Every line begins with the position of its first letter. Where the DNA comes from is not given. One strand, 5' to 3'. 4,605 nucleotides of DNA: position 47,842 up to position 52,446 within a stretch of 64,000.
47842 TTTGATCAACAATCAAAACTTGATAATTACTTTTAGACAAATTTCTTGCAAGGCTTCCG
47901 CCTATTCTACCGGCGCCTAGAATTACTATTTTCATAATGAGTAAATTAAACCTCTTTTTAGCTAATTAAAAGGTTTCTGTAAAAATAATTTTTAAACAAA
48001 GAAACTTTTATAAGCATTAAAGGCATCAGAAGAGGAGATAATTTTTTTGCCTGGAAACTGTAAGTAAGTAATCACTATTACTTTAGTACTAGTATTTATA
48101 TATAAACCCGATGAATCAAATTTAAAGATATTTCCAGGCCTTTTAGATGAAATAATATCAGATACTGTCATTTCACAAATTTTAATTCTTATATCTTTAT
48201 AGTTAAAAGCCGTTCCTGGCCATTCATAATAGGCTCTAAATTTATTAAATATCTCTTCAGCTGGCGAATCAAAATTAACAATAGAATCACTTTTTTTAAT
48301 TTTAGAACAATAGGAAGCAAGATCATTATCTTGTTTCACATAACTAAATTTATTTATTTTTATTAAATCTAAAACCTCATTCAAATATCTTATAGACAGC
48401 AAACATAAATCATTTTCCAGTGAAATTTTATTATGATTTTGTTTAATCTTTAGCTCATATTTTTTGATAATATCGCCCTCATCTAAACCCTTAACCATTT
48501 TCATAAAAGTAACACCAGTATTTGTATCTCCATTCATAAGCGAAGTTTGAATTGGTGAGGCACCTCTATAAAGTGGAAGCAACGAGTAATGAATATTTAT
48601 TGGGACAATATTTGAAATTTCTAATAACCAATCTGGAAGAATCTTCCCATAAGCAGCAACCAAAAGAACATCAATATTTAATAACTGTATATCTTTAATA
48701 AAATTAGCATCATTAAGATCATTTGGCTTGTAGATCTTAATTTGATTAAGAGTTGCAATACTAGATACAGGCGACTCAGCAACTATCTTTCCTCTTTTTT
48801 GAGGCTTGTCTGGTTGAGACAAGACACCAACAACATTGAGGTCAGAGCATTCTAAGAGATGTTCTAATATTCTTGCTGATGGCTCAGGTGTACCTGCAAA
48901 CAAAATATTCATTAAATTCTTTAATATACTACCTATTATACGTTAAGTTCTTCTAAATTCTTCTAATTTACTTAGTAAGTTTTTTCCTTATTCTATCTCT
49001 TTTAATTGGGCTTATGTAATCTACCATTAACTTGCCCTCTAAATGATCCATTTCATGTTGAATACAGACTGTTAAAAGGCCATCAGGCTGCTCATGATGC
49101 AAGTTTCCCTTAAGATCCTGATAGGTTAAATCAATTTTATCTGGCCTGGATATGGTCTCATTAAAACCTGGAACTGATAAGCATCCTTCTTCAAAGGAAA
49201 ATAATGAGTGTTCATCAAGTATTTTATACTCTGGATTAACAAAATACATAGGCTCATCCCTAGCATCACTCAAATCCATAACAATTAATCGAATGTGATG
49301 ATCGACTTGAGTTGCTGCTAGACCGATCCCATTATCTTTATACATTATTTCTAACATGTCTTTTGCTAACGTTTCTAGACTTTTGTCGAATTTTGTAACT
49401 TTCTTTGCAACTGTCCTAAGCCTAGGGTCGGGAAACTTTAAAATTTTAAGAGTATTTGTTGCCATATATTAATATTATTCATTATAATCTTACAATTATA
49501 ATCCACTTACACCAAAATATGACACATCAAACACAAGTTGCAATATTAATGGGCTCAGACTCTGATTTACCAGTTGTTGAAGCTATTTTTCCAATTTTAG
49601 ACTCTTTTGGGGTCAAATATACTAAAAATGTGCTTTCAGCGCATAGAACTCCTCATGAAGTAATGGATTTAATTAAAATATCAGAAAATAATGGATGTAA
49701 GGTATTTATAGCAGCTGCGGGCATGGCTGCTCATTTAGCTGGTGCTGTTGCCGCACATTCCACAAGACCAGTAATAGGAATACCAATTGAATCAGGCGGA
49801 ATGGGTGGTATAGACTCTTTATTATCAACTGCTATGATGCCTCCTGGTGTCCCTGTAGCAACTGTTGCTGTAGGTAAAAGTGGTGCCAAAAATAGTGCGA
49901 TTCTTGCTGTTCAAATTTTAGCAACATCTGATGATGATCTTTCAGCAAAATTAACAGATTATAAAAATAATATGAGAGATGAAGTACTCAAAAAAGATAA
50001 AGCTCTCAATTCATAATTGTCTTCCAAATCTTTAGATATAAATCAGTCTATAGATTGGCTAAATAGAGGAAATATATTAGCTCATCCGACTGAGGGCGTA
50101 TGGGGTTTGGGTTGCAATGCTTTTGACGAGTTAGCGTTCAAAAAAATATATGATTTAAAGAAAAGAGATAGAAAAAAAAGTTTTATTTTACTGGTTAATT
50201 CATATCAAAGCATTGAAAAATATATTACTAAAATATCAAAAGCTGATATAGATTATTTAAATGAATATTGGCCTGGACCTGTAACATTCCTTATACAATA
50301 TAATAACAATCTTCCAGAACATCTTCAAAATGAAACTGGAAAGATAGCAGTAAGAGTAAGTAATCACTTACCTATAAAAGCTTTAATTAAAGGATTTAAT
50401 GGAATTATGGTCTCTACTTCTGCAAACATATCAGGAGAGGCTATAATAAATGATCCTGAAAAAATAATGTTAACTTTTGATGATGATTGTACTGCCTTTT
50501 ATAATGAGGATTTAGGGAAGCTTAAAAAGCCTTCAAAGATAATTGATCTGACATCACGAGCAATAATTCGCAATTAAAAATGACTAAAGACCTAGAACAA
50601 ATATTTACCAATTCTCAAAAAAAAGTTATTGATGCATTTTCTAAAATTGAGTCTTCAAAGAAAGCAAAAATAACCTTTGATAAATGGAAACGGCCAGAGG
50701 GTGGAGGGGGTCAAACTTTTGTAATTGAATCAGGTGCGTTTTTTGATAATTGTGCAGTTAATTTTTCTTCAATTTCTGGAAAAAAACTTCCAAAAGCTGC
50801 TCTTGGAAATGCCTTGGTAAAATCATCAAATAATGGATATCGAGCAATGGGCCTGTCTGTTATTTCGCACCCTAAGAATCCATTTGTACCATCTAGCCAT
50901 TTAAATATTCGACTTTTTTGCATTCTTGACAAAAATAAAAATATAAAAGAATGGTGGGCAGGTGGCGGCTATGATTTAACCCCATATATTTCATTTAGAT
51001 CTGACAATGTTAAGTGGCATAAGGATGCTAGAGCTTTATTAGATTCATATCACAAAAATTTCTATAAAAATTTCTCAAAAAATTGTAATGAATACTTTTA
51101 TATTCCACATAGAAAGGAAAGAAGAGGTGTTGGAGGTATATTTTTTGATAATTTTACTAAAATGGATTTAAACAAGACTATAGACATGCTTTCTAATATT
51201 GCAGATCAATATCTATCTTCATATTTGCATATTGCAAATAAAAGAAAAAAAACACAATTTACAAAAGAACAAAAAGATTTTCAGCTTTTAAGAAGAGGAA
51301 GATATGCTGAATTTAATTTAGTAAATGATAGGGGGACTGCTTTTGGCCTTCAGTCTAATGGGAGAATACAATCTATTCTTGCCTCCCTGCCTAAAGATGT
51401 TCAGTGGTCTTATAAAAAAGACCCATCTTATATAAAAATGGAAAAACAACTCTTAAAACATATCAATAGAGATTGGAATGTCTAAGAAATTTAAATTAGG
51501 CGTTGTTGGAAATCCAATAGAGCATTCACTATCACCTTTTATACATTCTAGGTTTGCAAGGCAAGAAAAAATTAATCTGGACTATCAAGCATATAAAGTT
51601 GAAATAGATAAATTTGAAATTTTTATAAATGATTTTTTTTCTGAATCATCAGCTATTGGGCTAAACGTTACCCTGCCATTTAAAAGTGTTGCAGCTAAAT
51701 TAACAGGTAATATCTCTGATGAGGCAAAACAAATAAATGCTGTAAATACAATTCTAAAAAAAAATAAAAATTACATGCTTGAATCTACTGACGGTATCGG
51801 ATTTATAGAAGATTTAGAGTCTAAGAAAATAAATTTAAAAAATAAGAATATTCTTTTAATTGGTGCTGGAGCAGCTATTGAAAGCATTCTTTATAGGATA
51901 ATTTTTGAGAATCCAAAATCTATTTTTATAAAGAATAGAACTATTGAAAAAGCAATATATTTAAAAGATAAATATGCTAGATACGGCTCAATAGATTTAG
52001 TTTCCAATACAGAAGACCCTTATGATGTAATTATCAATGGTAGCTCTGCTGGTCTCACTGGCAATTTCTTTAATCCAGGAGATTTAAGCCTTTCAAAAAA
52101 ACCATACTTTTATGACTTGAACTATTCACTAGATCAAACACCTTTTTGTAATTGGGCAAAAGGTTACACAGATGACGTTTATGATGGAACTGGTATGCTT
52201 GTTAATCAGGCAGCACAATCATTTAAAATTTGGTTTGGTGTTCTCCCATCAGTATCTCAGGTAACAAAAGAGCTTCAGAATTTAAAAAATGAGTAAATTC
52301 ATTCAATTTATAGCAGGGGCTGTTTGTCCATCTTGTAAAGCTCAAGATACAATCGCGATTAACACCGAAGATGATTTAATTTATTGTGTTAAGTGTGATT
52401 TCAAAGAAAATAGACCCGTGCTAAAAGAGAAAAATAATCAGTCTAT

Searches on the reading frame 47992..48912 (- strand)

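Call 75: search_protein_families(library=pfam, proteins=[window:47992-48912:-], max_evalue=0.00001)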
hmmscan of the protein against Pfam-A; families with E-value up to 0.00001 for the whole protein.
window:47992-48912:- (306 aa): 2 families
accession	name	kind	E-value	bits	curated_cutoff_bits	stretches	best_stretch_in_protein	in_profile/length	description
PF00551.24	Formyl_trans_N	-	8.2e-33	114.1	26.1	1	2-169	2-169/181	Formyl transferase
PF02911.23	Formyl_trans_C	-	1.5e-20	73.7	21.1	1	204-301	1-99/100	Formyl transferase, C-terminal domain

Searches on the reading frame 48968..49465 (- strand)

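Call 75: search_protein_families(library=pfam, proteins=[window:48968-49465:-], max_evalue=0.00001)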
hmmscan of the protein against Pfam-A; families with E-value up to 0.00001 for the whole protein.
window:48968-49465:- (165 aa): 1 family
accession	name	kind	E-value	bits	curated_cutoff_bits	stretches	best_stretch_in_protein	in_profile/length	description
PF01327.26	Pep_deformylase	-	3.5e-48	163.6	22.8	1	6-156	2-155/156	Polypeptide deformylase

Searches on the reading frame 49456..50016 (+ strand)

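Call 75: search_protein_families(library=pfam, proteins=[window:49456-50016:+], max_evalue=0.00001)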
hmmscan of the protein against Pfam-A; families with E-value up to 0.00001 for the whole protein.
window:49456-50016:+ (186 aa): 1 family
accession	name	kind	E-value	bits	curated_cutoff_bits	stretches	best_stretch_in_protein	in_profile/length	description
PF00731.26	AIRC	-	8.4e-57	191.3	30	1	27-175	1-147/148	AIR carboxylase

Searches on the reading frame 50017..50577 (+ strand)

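Call 75: search_protein_families(library=pfam, proteins=[window:50017-50577:+], max_evalue=0.00001)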
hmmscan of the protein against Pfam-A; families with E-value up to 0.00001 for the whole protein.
window:50017-50577:+ (186 aa): 1 family
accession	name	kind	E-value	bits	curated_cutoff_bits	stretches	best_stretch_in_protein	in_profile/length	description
PF01300.24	Sua5_yciO_yrdC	-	2.5e-43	148.1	25.1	1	15-185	3-176/178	Telomere recombination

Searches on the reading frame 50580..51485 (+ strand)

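Call 75: search_protein_families(library=pfam, proteins=[window:50580-51485:+], max_evalue=0.00001)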
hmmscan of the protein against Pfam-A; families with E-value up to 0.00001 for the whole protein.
window:50580-51485:+ (301 aa): 1 family
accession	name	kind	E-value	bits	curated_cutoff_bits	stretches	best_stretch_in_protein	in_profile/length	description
PF01218.23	Coprogen_oxidas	-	3.9e-101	338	31.8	1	5-297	2-293/295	Coproporphyrinogen III oxidase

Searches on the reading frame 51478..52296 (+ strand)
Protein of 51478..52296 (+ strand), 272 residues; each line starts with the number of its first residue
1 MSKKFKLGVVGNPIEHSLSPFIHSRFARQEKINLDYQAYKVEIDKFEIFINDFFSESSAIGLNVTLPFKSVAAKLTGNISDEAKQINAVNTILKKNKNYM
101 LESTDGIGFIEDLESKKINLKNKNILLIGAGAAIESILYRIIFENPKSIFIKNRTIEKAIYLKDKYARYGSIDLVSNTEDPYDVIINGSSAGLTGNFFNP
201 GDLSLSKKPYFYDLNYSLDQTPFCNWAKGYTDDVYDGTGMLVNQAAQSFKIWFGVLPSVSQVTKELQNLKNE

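Call 76: search_protein_families(library=pfam, proteins=[window:51478-52296:+], max_evalue=0.00001)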
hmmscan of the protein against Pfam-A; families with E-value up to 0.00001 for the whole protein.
window:51478-52296:+ (272 aa): 3 families
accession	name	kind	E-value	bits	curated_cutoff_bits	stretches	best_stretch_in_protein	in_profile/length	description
PF08501.16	Shikimate_dh_N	-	1.1e-22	80.5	27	1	9-92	1-83/83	Shikimate dehydrogenase substrate binding domain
PF18317.6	SDH_C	-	1.8e-09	37.6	25.8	1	237-267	1-31/31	Shikimate 5'-dehydrogenase C-terminal domain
PF01488.26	Shikimate_DH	-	1.1e-08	35.7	24.3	1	116-190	5-84/138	Shikimate / quinate 5-dehydrogenase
